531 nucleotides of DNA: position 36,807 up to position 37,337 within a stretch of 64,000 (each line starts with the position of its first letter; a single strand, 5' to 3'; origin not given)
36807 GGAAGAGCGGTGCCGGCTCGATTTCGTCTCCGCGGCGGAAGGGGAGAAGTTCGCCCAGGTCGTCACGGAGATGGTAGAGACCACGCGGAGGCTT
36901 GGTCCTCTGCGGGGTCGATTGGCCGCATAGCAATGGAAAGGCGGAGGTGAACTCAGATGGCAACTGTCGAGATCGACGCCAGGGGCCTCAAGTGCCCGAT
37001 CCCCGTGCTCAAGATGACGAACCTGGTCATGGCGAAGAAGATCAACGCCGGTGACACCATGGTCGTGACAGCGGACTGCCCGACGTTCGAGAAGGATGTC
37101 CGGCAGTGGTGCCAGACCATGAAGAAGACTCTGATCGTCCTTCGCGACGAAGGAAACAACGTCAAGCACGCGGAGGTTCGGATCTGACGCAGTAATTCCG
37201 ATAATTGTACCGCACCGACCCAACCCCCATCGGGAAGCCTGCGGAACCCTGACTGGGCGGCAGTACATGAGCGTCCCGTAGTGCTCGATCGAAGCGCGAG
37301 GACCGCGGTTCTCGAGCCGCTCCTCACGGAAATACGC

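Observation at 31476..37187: Mvh-type [NiFe]-hydrogenase / HdrA-like / MvhD operon that ends in TusA and has no HdrB or HdrC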

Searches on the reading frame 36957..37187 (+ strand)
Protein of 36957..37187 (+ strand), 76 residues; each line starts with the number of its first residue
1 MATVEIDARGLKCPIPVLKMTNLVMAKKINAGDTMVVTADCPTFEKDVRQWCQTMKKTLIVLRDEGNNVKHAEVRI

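Call 3: search_protein_families(library=pfam, proteins=[window:36957-37187:+], max_evalue=0.01)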
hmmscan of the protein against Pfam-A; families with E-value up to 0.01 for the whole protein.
window:36957-37187:+ (76 aa): 1 family
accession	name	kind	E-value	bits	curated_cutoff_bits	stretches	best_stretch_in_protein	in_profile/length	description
PF01206.22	TusA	-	1.4e-14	54.1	28.6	1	5-70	2-65/70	Sulfurtransferase TusA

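Call 4: search_protein_families(library=ncbifam, proteins=[window:36957-37187:+], max_evalue=0.01)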
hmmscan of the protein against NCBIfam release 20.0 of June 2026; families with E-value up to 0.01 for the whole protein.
window:36957-37187:+ (76 aa): 4 families
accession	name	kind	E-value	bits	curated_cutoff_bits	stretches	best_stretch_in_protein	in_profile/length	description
NF001423.0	PRK00299.1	equivalog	2.4e-10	40.1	78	1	4-65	10-69/82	sulfurtransferase TusA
TIGR03527.1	selenium_YedF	equivalog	1.5e-05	25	110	1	6-70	1-63/194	sulfurtransferase-like selenium metabolism protein YedF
NF008242.0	PRK11018.1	equivalog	0.00049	19.7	79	1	3-46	8-49/78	sulfurtransferase-like selenium metabolism protein YedF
NF041048.1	TusA_like_YeeD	exception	0.004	16.8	147.5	1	11-53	9-49/72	thiosulfate utilization sulfurtransferase TsuB/YeeD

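Call 33: search_solved_structures(query=window:36957-37187:+, max_evalue=1, show_alignments=5)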
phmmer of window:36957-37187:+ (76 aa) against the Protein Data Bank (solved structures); distinct sequences matched with E-value up to 1: 9.
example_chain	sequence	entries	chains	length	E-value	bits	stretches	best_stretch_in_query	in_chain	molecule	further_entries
1dcj_A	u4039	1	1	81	1.6e-06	31.2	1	6-66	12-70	YHHP PROTEIN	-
3lvj_C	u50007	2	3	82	1.7e-06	31.2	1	6-66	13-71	Sulfurtransferase tusA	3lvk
1pav_A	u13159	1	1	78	0.011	19.1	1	6-65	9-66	Hypothetical protein Ta1170/Ta1414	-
3hz7_A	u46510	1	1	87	0.11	15.9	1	4-55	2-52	UPF0033 domain-containing protein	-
9fqr_Fw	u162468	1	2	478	0.33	14.5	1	3-67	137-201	Dynein regulatory complex subunit 4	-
3jr7_A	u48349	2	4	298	0.45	14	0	8-49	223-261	uncharacterized egV family protein COG1307 | EDD domain protein, DegV family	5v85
8k1r_B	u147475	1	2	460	0.47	14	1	3-53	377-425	Spirochaeta thermophila YeeE(TsuA)-YeeD(TsuB),UPF0033 domain-containing protein, SirA-like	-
1je3_A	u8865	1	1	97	0.6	13.6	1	5-70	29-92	HYPOTHETICAL 8.6 KDA PROTEIN IN AMYA-FLIE INTERGENIC REGION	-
8j4c_B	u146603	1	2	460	0.62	13.6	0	3-52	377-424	Spirochaeta thermophila YeeE(TsuA)-YeeD(TsuB),UPF0033 domain-containing protein, SirA-like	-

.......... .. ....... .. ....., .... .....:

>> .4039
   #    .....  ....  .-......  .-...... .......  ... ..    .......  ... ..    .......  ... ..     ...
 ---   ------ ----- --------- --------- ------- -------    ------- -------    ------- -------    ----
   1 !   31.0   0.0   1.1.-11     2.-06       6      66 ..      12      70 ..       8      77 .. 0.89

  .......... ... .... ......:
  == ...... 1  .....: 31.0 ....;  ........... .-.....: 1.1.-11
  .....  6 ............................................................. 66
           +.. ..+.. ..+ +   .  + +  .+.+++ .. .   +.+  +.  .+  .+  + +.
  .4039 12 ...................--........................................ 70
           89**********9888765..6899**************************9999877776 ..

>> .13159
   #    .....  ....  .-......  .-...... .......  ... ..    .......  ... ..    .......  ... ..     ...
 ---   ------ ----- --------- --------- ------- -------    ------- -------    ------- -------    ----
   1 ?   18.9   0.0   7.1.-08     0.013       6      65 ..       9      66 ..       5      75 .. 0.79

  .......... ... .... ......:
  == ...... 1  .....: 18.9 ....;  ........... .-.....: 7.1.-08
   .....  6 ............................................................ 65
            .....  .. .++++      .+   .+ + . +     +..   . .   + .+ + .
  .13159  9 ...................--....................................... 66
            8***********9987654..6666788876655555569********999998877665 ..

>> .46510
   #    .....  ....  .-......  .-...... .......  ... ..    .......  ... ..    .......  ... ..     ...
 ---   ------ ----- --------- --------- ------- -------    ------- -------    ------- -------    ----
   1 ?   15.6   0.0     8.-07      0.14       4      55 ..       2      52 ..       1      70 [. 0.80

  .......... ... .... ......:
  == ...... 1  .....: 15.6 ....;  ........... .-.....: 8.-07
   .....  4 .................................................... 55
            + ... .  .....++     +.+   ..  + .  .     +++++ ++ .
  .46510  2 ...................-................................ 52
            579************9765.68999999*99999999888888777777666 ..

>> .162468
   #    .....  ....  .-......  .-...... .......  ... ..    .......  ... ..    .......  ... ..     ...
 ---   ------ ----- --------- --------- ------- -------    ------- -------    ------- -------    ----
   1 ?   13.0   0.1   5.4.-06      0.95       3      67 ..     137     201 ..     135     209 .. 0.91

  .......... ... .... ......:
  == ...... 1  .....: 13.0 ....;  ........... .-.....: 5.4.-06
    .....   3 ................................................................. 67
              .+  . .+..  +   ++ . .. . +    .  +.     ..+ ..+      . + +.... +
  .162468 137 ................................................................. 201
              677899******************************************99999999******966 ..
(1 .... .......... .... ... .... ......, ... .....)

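Call 42: find_homologous_proteins(query=window:36957-37187:+, max_evalue=0.001)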
Query window:36957-37187:+ (76 aa): 43 proteins with E <= 0.001 among 44 candidates.
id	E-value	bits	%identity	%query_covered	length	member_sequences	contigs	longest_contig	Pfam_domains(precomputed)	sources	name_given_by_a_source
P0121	4.8e-43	161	99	100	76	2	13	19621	PF01206.23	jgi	jgi:tRNA 2-thiouridine synthesizing protein A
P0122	8.5e-32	126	75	100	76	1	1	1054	PF01206.23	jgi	jgi:tRNA 2-thiouridine synthesizing protein A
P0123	1.1e-31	125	74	100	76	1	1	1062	PF01206.23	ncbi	-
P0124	1.2e-31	125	74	100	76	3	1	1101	PF01206.23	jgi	jgi:tRNA 2-thiouridine synthesizing protein A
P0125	1.6e-31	125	71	100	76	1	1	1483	PF01206.23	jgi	jgi:tRNA 2-thiouridine synthesizing protein A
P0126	1.9e-31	124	74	100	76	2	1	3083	PF01206.23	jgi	jgi:tRNA 2-thiouridine synthesizing protein A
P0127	1.5e-30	122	71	100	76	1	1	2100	PF01206.23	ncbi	-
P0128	1.9e-30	121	71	100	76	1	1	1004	PF01206.23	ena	-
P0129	2.4e-30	121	71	100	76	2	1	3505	PF01206.23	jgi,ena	-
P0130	4.6e-30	120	72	100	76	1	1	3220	PF01206.23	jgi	jgi:tRNA 2-thiouridine synthesizing protein A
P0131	5.0e-30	120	71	100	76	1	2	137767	PF01206.23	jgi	jgi:tRNA 2-thiouridine synthesizing protein A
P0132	5.8e-30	120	72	100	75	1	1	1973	PF01206.23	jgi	jgi:tRNA 2-thiouridine synthesizing protein A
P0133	6.7e-30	120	70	100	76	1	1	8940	PF01206.23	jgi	jgi:tRNA 2-thiouridine synthesizing protein A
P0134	6.9e-30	120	75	100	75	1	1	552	PF01206.23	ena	-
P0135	1.3e-29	119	71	100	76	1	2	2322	PF01206.23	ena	-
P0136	1.4e-29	119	68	100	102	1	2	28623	PF01206.23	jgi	jgi:tRNA 2-thiouridine synthesizing protein A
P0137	1.9e-29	118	68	100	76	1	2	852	PF01206.23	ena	-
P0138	2.1e-29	118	74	100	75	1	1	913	PF01206.23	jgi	jgi:tRNA 2-thiouridine synthesizing protein A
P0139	3.5e-29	117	71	100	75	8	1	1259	PF01206.23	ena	-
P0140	4.4e-29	117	70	100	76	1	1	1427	PF01206.23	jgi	-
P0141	4.4e-29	117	70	100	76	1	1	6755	PF01206.23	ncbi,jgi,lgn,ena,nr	ncbi:MAG TPA: sulfurtransferase TusA family protein [Candidatus Saccharimonadales bacterium]|nr:sulf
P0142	5.6e-29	117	68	100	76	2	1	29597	PF01206.23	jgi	jgi:tRNA 2-thiouridine synthesizing protein A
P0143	5.9e-29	117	68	100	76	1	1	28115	PF01206.23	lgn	-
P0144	8.0e-29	116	68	100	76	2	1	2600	PF01206.23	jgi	jgi:tRNA 2-thiouridine synthesizing protein A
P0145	1.1e-28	116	70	100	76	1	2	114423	PF01206.23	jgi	jgi:tRNA 2-thiouridine synthesizing protein A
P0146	1.2e-28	116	70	100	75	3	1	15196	PF01206.23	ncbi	-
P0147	1.6e-28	115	68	100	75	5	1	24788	PF01206.23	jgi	jgi:tRNA 2-thiouridine synthesizing protein A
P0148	2.8e-28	114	68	100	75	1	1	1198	PF01206.23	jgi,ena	-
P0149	4.2e-28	114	68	100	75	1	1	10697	PF01206.23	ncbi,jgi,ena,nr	ncbi:MAG TPA: sulfurtransferase TusA family protein [bacterium]|nr:sulfurtransferase TusA family pro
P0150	4.5e-28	114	66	100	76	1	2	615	PF01206.23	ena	-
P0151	6.1e-27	110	64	100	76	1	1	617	PF01206.23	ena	-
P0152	6.4e-27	110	70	100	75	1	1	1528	PF01206.23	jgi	jgi:tRNA 2-thiouridine synthesizing protein A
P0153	7.3e-27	110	66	100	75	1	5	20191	PF01206.23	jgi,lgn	jgi:tRNA 2-thiouridine synthesizing protein A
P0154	3.9e-26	108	64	100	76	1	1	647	PF01206.23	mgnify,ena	mgnify:CR=1 FL=1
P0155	6.5e-26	107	64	100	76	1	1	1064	PF01206.23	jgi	jgi:tRNA 2-thiouridine synthesizing protein A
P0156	7.8e-26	107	64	100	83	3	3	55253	PF01206.23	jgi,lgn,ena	jgi:tRNA 2-thiouridine synthesizing protein A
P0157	1.0e-25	106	64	100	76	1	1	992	PF01206.23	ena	-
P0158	1.8e-25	106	61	100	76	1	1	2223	PF01206.23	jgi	jgi:tRNA 2-thiouridine synthesizing protein A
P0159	3.2e-25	105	67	100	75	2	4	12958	PF01206.23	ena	-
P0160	2.1e-24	102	62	100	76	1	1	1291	PF01206.23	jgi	jgi:tRNA 2-thiouridine synthesizing protein A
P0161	5.1e-18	82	51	100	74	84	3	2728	PF01206.23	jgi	jgi:tRNA 2-thiouridine synthesizing protein A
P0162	1.9e-16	77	50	100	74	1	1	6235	PF01206.23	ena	-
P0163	2.9e-13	67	51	88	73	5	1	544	PF01206.23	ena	-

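Call 44: find_related_loci(query=A2, collection=metagenome_contigs, flank=8000)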
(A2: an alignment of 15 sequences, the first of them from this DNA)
Query A2 (76 aa) in metagenome_contigs; peptide patterns used: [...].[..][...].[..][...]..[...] (x = any residue, [..] = any of these).
600 stretches matched a pattern (row limit reached: there are more); 517 encode a relative of the query (tblastn E <= 1e-3); the best 80 are kept; 80 distinct loci.
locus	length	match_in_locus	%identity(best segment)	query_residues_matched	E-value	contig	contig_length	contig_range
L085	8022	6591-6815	55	1-76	5e-26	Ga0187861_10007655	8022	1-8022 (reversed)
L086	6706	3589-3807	54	1-74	1e-24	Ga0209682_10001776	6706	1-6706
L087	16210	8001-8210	57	5-76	2e-24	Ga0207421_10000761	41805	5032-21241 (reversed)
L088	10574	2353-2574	53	1-76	4e-24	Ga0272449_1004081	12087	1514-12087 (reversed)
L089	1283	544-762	53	1-75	2e-23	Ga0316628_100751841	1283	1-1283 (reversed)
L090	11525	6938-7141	61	1-70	3e-23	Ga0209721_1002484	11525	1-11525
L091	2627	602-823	51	1-76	8e-23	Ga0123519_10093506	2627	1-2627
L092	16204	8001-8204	59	1-70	9e-23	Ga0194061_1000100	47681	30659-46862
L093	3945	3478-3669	59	1-66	1e-22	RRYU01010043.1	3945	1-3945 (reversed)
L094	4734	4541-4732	61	1-66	2e-22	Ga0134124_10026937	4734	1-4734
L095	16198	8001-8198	56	1-68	3e-22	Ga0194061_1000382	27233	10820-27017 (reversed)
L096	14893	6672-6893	55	1-76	3e-22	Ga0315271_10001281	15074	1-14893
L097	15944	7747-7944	57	1-68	3e-22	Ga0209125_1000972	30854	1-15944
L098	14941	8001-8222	51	1-76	4e-22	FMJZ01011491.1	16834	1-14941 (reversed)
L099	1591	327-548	53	1-76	5e-22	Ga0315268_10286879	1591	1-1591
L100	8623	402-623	51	1-76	1e-21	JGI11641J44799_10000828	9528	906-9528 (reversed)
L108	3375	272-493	45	1-76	3e-21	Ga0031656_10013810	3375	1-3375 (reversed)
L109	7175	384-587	57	1-70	2e-21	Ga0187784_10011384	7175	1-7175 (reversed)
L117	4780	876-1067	59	1-66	5e-21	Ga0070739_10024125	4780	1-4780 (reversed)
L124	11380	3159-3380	49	1-76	8e-21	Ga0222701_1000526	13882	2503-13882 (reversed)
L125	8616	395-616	49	1-76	8e-21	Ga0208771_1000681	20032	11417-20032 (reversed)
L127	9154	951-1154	56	1-70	2e-20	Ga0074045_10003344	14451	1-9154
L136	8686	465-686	49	1-76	2e-20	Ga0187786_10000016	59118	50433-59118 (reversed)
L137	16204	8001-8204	56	1-70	2e-20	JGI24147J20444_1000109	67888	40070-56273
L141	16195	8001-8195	52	1-67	4e-20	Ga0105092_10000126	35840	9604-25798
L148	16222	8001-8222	47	1-76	1e-19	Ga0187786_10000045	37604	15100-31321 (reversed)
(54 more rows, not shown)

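Call 47: search_protein_families(library=pfam, proteins=[L100:663-1922:+, L100:1929-3815:+, L136:698-1978:+, L136:1966-3864:+, L095:6271-7950:+, L095:8268-9257:-, L108:542-1750:+, L108:1877-3301:+, L117:1196-2506:+, L117:2487-4778:+], max_evalue=0.0001)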
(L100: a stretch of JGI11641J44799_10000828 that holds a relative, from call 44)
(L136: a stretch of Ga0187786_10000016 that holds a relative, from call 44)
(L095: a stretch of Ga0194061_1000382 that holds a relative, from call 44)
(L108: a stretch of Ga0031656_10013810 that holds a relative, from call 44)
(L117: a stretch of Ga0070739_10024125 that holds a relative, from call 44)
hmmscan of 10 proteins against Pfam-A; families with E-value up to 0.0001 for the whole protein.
L100:663-1922:+ (419 aa): 3 families
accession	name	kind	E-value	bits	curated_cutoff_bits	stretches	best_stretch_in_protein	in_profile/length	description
PF13458.12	Peripla_BP_6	-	7.3e-45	154.6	31.7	1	37-405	3-341/343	Periplasmic binding protein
PF13433.12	Peripla_BP_5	-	4.4e-07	29.8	27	1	44-266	9-224/363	Periplasmic binding protein domain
PF01094.35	ANF_receptor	-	6.1e-05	22.7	25.4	1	63-260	10-204/353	Receptor family ligand binding region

L100:1929-3815:+ (628 aa): 7 families
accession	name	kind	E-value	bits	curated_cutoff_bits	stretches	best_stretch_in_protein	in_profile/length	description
PF02518.31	HATPase_c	-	5.4e-31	107.8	26.4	1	499-608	1-109/111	Histidine kinase-, DNA gyrase B-, and HSP90-like ATPase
PF00512.31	HisKA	-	8.2e-18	64.7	26.9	1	371-453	1-66/66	His Kinase A (phospho-acceptor) domain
PF17203.10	sCache_3_2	-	4.1e-13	50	28.4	1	31-155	2-136/140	Single cache domain 3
PF00672.30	HAMP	-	1.6e-09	38.4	25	1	180-229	3-52/53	HAMP domain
PF00989.32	PAS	-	2.8e-09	37.4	22.6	1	255-324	5-78/113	PAS fold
PF13426.13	PAS_9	-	2.1e-07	31.6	27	1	262-363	2-102/103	PAS domain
PF08448.16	PAS_4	-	1.8e-06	28.6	23.1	1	258-366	2-109/110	PAS fold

L136:698-1978:+ (426 aa): 2 families
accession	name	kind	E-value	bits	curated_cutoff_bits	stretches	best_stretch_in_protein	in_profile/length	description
PF13458.12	Peripla_BP_6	-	1.1e-41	144.1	31.7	1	42-411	1-339/343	Periplasmic binding protein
PF13433.12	Peripla_BP_5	-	1e-05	25.3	27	1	51-266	9-214/363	Periplasmic binding protein domain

L136:1966-3864:+ (632 aa): 8 families
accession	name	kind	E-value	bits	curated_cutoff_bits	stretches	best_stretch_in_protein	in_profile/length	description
PF02518.31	HATPase_c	-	4.5e-29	101.6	26.4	1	502-612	1-110/111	Histidine kinase-, DNA gyrase B-, and HSP90-like ATPase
PF00512.31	HisKA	-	1.5e-17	63.9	26.9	1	374-456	1-66/66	His Kinase A (phospho-acceptor) domain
PF17203.10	sCache_3_2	-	6.8e-13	49.3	28.4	1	38-160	4-137/140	Single cache domain 3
PF00672.30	HAMP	-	1e-11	45.4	25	1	182-233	1-52/53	HAMP domain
PF00989.32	PAS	-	4.2e-08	33.6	22.6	1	258-306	4-52/113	PAS fold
PF08448.16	PAS_4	-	4.7e-08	33.7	23.1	1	262-369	2-109/110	PAS fold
PF13426.13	PAS_9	-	1e-06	29.4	27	1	266-306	2-47/103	PAS domain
PF13188.13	PAS_8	-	9.4e-06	25.8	21.8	1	256-296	2-44/65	PAS domain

L095:6271-7950:+ (559 aa): 2 families
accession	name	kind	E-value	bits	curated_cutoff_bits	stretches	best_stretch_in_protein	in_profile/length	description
PF00015.26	MCPsignal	-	4e-41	141.2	34.6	1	258-440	3-171/172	Methyl-accepting chemotaxis protein (MCP) signalling domain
PF00672.30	HAMP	-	2.3e-11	44.3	25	1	58-109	1-52/53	HAMP domain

L095:8268-9257:- (329 aa): 0 families

L108:542-1750:+ (402 aa): 2 families
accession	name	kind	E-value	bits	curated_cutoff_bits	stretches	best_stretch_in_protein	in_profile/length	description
PF10143.14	PhosphMutase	-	6.3e-47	160.1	21.5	1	49-219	3-168/170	2,3-bisphosphoglycerate-independent phosphoglycerate mutase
PF01676.23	Metalloenzyme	-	2.9e-43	148.6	24.3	1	15-391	2-250/252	Metalloenzyme superfamily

L108:1877-3301:+ (474 aa): 2 families
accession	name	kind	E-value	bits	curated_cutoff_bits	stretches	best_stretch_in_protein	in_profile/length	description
PF01026.27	TatD_DNase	-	1e-81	274.5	27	1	12-272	1-253/253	TatD related DNase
PF04055.27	Radical_SAM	-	2.1e-19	70.7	29.5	1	292-457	1-162/166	Radical SAM superfamily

L117:1196-2506:+ (436 aa): 1 family
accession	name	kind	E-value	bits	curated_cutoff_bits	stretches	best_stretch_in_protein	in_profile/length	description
PF00328.27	His_Phos_2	-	7.8e-13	49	23.6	1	29-170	2-156/354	Histidine phosphatase superfamily (branch 2)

L117:2487-4778:+ (764 aa): 1 family
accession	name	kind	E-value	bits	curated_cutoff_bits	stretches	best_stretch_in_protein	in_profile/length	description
PF10282.15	Lactonase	-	5.3e-06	26.3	21.7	0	285-350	253-322/344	Lactonase, 7-bladed beta-propeller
